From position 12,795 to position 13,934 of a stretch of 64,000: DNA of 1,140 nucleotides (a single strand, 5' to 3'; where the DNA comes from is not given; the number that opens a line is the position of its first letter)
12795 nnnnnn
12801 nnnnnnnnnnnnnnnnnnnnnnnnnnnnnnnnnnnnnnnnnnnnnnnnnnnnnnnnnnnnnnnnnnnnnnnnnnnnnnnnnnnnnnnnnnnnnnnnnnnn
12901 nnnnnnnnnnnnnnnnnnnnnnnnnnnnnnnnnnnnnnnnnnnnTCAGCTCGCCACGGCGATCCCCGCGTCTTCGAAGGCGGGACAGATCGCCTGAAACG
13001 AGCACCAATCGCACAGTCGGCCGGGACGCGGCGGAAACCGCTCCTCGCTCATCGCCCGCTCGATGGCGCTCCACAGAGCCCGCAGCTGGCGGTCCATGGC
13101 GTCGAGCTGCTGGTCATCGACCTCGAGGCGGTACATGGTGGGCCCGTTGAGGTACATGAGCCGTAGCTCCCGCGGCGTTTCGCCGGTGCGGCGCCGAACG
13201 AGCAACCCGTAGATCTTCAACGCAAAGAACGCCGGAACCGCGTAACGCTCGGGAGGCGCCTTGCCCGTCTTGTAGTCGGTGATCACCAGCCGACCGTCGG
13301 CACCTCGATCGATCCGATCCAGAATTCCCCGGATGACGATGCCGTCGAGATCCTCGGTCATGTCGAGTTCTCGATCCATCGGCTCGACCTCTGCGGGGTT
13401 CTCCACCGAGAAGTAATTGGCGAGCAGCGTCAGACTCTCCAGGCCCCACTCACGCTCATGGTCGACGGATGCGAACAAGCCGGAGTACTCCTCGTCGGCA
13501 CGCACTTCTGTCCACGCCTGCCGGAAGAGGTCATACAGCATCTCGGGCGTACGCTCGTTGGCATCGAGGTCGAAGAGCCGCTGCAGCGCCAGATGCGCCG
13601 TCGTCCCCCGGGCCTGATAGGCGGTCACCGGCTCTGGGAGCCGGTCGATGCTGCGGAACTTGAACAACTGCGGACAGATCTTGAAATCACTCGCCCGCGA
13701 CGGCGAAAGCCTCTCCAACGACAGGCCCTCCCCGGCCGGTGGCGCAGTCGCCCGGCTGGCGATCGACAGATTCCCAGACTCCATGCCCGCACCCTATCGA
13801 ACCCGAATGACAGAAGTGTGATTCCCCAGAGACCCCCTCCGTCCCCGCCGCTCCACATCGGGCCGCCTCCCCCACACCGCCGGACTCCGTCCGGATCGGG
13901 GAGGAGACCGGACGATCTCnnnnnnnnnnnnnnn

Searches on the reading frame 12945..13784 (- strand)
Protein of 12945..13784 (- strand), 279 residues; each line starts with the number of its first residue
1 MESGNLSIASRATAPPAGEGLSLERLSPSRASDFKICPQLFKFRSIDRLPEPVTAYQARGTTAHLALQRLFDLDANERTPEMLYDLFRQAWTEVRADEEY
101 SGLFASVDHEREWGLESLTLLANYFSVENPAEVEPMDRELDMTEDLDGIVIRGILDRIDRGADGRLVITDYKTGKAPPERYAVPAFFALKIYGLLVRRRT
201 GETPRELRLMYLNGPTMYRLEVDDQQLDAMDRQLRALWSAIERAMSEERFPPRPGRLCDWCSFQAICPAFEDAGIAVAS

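Call 15: search_protein_families(library=pfam, proteins=[window:12945-13784:-])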
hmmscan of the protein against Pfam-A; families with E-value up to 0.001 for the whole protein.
window:12945-13784:- (279 aa): 1 family
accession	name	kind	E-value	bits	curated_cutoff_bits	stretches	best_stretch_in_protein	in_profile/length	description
PF12705.13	PDDEXK_1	-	2.9e-36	126.1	22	1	25-268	1-247/247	PD-(D/E)XK nuclease superfamily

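Call 16: find_homologous_proteins(query=window:12945-13784:-, max_evalue=1e-20)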
Query window:12945-13784:- (279 aa): 6899 proteins with E <= 1e-20 among 8000 candidates; the best 120 are listed.
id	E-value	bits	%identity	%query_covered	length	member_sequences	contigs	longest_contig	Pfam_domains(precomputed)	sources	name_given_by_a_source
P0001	4.9e-184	628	100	100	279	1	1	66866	PF12705.14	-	-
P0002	1.9e-174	597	96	100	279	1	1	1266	PF12705.14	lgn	-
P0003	2.8e-167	573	93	100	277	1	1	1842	PF12705.14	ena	-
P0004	4.4e-167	573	93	100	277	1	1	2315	PF12705.14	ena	-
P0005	1.1e-154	532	87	95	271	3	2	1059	PF12705.14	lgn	-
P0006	1.0e-151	522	86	95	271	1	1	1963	PF12705.14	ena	-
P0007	3.0e-151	521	88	93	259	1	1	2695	PF12705.14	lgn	-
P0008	8.4e-151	519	88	93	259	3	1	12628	PF12705.14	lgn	-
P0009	4.2e-150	517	87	93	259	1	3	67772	PF12705.14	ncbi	ncbi:MAG: PD-(D/E)XK nuclease family protein [Acidimicrobiia bacterium]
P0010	9.5e-148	509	86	92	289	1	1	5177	PF12705.14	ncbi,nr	ncbi:MAG TPA: PD-(D/E)XK nuclease family protein, partial [Acidimicrobiia bacterium]|nr:PD-(D/E)XK n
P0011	1.1e-146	506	85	94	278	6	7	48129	PF12705.14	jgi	jgi:putative RecB family exonuclease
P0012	3.3e-146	504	85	92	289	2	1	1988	PF12705.14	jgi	jgi:putative RecB family exonuclease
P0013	3.6e-146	504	84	93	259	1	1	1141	PF12705.14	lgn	-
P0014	3.7e-146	504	82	95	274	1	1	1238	PF12705.14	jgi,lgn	-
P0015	7.7e-146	503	84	93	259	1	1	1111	PF12705.14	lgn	-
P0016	1.6e-145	502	84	93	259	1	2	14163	PF12705.14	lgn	-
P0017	3.3e-145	501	82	94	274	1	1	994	PF12705.14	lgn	-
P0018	4.0e-145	501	82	94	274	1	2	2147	PF12705.14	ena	-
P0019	4.1e-145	501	84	92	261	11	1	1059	PF12705.14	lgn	-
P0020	4.7e-145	500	83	92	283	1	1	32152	PF12705.14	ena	-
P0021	8.1e-145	500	79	100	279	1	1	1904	PF12705.14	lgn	-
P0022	3.1e-144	498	83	92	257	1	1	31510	PF12705.14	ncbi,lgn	ncbi:MAG: RecB family exonuclease [Acidimicrobiia bacterium]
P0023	1.3e-143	496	83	93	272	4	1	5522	PF12705.14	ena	-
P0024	2.8e-143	495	83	97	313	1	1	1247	PF12705.14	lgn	-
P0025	3.6e-143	494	82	92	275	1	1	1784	PF12705.14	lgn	-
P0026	5.7e-143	493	83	93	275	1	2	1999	PF12705.14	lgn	-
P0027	1.1e-142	493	82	93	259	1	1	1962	PF12705.14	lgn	-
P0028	1.4e-142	492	83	91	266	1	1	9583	PF12705.14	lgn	-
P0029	1.6e-142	492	77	99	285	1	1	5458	PF12705.14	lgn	-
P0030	4.2e-142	491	82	92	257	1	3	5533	PF12705.14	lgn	-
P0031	8.3e-142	490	82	92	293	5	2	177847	PF12705.14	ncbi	ncbi:MAG: PD-(D/E)XK nuclease family protein [Acidimicrobiia bacterium]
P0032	5.0e-141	487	82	92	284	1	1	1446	PF12705.14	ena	-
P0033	3.2e-140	484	81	93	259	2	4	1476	PF12705.14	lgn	-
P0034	1.1e-139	483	83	91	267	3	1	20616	PF12705.14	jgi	jgi:putative RecB family exonuclease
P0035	6.7e-139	480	80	93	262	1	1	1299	PF12705.14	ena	-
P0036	1.2e-138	479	82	90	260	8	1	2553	PF12705.14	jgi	jgi:putative RecB family exonuclease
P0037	2.8e-136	472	81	90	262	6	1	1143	PF12705.14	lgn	-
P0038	8.7e-136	470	81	90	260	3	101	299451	PF12705.14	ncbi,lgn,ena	ncbi:MAG TPA: PD-(D/E)XK nuclease family protein [Acidimicrobiia bacterium]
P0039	2.1e-135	469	80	90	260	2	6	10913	PF12705.14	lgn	-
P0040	1.4e-133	463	75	97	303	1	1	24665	PF12705.14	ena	-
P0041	6.3e-133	461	81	90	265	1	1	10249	PF12705.14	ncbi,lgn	-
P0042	7.3e-133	460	79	89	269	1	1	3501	PF12705.14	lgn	-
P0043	1.1e-132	460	77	90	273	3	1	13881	PF12705.14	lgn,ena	-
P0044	1.5e-132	459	75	97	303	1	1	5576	PF12705.14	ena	-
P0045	2.1e-132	459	77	91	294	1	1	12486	PF12705.14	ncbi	-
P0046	2.5e-132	459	78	90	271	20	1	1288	PF12705.14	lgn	-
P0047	2.6e-132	459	78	91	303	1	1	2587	PF12705.14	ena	-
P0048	4.3e-132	458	78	91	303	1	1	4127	PF12705.14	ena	-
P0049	5.2e-132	458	74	92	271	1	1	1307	PF12705.14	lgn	-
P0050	6.3e-132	457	75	92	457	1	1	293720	PF12705.14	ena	-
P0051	6.4e-132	457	70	100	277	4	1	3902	PF12705.14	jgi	jgi:putative RecB family exonuclease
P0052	1.0e-131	457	71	97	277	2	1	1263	PF12705.14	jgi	jgi:putative RecB family exonuclease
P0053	1.0e-131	457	78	88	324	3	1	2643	PF12705.14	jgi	jgi:putative RecB family exonuclease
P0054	1.1e-131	456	79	91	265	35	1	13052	PF12705.14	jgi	jgi:putative RecB family exonuclease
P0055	1.6e-131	456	77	90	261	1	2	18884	PF12705.14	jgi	jgi:putative RecB family exonuclease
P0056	1.9e-131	456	75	92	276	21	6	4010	PF12705.14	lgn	-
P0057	2.0e-131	456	72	96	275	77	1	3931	PF12705.14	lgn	-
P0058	6.3e-131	454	75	92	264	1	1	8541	PF12705.14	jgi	jgi:putative RecB family exonuclease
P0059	1.0e-130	453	76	90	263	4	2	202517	PF12705.14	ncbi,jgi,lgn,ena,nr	ncbi:MAG: hypothetical protein A2Z12_06495 [Actinobacteria bacterium RBG_16_68_21]|nr:MAG: hypotheti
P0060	1.5e-130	453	77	89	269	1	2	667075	PF12705.14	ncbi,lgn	-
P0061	1.8e-130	453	77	90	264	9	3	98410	PF12705.14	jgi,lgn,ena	jgi:putative RecB family exonuclease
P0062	2.6e-130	452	76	90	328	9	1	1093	PF12705.14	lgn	-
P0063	3.3e-130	452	74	94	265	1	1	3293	PF12705.14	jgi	jgi:putative RecB family exonuclease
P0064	4.6e-130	451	78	91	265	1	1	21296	PF12705.14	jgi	jgi:putative RecB family exonuclease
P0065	5.0e-130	451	78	90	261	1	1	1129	PF12705.14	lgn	-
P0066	5.3e-130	451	77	89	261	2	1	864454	PF12705.14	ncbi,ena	-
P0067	8.1e-130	450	77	91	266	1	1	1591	PF12705.14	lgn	-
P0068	1.0e-129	450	77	91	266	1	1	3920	PF12705.14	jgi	jgi:putative RecB family exonuclease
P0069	1.1e-129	450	74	95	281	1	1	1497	PF12705.14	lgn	-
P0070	1.4e-129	450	71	97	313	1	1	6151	PF12705.14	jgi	jgi:putative RecB family exonuclease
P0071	1.6e-129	449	74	91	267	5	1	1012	PF12705.14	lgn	-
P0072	1.6e-129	449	76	93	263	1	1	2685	PF12705.14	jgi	jgi:putative RecB family exonuclease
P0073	1.7e-129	449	73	95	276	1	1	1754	PF12705.14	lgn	-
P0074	1.8e-129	449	72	97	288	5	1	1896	PF12705.14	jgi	jgi:putative RecB family exonuclease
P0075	2.1e-129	449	76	92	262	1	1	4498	PF12705.14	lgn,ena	-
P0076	2.3e-129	449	74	90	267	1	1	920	PF12705.14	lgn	-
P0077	2.5e-129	449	74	92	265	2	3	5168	PF12705.14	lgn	-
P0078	2.5e-129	449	76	90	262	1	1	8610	PF12705.14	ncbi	ncbi:MAG TPA: PD-(D/E)XK nuclease family protein [Acidimicrobiia bacterium]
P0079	2.5e-129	449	75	91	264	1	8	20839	PF12705.14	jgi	jgi:putative RecB family exonuclease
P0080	2.5e-129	449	75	91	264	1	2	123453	PF12705.14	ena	-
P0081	2.9e-129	449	76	91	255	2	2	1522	PF12705.14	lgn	-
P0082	3.4e-129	448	75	90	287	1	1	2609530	PF12705.14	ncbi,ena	-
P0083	3.4e-129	448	77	89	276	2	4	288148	PF12705.14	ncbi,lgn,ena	-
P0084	4.1e-129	448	76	89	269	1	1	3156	PF12705.14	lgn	-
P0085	4.8e-129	448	76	91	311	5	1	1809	PF12705.14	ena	-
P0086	5.4e-129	448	71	97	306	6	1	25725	PF12705.14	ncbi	-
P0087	7.1e-129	447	77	89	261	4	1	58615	PF12705.14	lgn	-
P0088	7.5e-129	447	76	90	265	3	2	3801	PF12705.14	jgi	jgi:putative RecB family exonuclease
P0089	7.6e-129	447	74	91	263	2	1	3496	PF12705.14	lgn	-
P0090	8.8e-129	447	75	93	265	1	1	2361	PF12705.14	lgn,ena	-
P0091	9.8e-129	447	72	95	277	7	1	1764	PF12705.14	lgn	-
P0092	1.0e-128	447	77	91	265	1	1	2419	PF12705.14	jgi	jgi:putative RecB family exonuclease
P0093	1.2e-128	447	76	90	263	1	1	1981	PF12705.14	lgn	-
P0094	1.6e-128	446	77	90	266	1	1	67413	PF12705.14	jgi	jgi:putative RecB family exonuclease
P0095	1.8e-128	446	75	92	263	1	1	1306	PF12705.14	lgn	-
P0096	2.0e-128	446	78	90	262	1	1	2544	PF12705.14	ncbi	-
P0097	2.2e-128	446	75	91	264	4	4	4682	PF12705.14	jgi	-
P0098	2.2e-128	446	75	92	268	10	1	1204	PF12705.14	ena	-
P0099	2.3e-128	446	74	91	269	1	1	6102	PF12705.14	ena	-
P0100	2.4e-128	446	75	90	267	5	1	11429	PF12705.14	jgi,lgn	-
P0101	2.5e-128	445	76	89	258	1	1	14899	PF12705.14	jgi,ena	jgi:putative RecB family exonuclease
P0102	2.7e-128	445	76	90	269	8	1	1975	PF12705.14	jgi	-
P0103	2.8e-128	445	72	95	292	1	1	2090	PF12705.14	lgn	-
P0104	3.1e-128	445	73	91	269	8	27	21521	PF12705.14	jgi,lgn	jgi:putative RecB family exonuclease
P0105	3.3e-128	445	72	93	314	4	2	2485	PF12705.14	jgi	jgi:putative RecB family exonuclease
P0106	3.4e-128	445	73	92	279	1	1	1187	PF12705.14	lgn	-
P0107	3.7e-128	445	75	90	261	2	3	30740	PF12705.14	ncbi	-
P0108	3.9e-128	445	74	92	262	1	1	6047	PF12705.14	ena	-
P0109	4.3e-128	445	75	90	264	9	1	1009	PF12705.14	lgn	-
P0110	4.4e-128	445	76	89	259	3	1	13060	PF12705.14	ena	-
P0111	4.5e-128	445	76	89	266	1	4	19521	PF12705.14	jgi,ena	-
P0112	4.5e-128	445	74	92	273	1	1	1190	PF12705.14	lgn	-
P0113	4.5e-128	445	76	90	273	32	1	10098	PF12705.14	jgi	jgi:putative RecB family exonuclease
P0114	4.5e-128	445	73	99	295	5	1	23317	PF12705.14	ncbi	-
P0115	5.0e-128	444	77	89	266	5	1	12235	PF12705.14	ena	-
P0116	6.2e-128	444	75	90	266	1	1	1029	PF12705.14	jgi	jgi:putative RecB family exonuclease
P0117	6.3e-128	444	74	92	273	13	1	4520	PF12705.14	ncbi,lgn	ncbi:MAG: PD-(D/E)XK nuclease family protein [Acidimicrobiia bacterium]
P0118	6.5e-128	444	75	90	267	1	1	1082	PF12705.14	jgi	jgi:putative RecB family exonuclease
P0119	6.6e-128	444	76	88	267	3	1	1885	PF12705.14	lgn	-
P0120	6.7e-128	444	74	92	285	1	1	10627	PF12705.14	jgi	jgi:putative RecB family exonuclease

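Call 18: find_related_loci(query=A1, collection=genome_contigs, flank=5000)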
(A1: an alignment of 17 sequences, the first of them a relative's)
Query A1 (279 aa) in genome_contigs; peptide patterns used: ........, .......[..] (x = any residue, [..] = any of these).
600 stretches matched a pattern (row limit reached: there are more); 419 encode a relative of the query (tblastn E <= 1e-3); the best 80 are kept; 80 distinct loci.
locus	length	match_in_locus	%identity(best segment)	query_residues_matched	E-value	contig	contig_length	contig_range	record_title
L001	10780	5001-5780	87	20-279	9e-154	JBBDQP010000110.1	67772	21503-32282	MAG: Acidimicrobiia bacterium isolate LejiaC_65_80 Lejia_C_974_length_67772_cov_47, whole genome shotgun sequence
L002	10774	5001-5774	82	22-279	5e-146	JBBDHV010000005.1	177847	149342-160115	MAG: Acidimicrobiia bacterium isolate LejiaA_66_105 Lejia_A_131_length_177847_cov_63, whole genome shotgun sequence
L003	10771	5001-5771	80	16-272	4e-139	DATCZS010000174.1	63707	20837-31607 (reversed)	MAG TPA_asm: Acidimicrobiia bacterium isolate SMAG_U76 k141_401987, whole genome shotgun sequence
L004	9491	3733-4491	81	18-270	1e-137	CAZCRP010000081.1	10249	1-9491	MAG TPA_asm: uncultured Acidimicrobiaceae bacterium isolate SRP217488_co1_44 genome assembly, contig: NODE_5366_length_1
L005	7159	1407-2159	77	23-273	1e-135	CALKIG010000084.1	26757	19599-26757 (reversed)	MAG TPA_asm: uncultured actinobacterium isolate SRR7515930_bin.12_CONCOCT_v1.1_MAG genome assembly, contig: ERZ869936.78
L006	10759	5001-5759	78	21-273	6e-135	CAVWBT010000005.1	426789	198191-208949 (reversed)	MAG: uncultured bacterium isolate MFD09779.bin.1.133 genome assembly, contig: contig_30721, whole genome shotgun sequenc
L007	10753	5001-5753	78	21-271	1e-134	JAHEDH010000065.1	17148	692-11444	MAG: bacterium isolate Ww195 NODE_5419_length_17148_cov_4.019675, whole genome shotgun sequence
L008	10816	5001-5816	71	7-278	1e-134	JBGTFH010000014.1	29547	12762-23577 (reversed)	MAG: Acidimicrobiia bacterium isolate JTS-RE187 k141_8917108, whole genome shotgun sequence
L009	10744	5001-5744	77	23-270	3e-132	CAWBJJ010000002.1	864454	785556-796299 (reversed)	MAG: uncultured Acidobacteriota bacterium isolate MFD02360.bin.2.56 genome assembly, contig: contig_11775, whole genome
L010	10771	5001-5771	74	16-272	5e-132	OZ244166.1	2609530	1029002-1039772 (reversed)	MAG: Acidimicrobiia bacterium isolate d3657b15-20e7-4375-8b11-4b40448e64b8 genome assembly, chromosome: 1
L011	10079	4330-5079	76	21-270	5e-132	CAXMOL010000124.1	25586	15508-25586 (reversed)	MAG: uncultured Kiloniellaceae bacterium isolate 07C-BC-St04_bin.20.orig genome assembly, contig: k141_2414057, whole ge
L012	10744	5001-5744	77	23-270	6e-132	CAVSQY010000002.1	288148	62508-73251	MAG: uncultured Actinomycetes bacterium isolate MFD05684.bin.1.382 genome assembly, contig: contig_109073, whole genome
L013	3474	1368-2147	74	13-272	1e-135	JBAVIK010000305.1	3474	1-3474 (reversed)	MAG: Acidimicrobiia bacterium isolate MFD02594_ilm_asm_bin11 k127_13522, whole genome shotgun sequence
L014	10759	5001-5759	76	17-269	1e-131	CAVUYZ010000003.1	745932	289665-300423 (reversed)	MAG: uncultured bacterium isolate MFD05684.bin.2.255 genome assembly, contig: contig_29972, whole genome shotgun sequenc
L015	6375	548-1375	71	3-273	4e-131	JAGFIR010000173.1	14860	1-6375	MAG: Acidimicrobiales bacterium isolate mag.2 k127_4685230, whole genome shotgun sequence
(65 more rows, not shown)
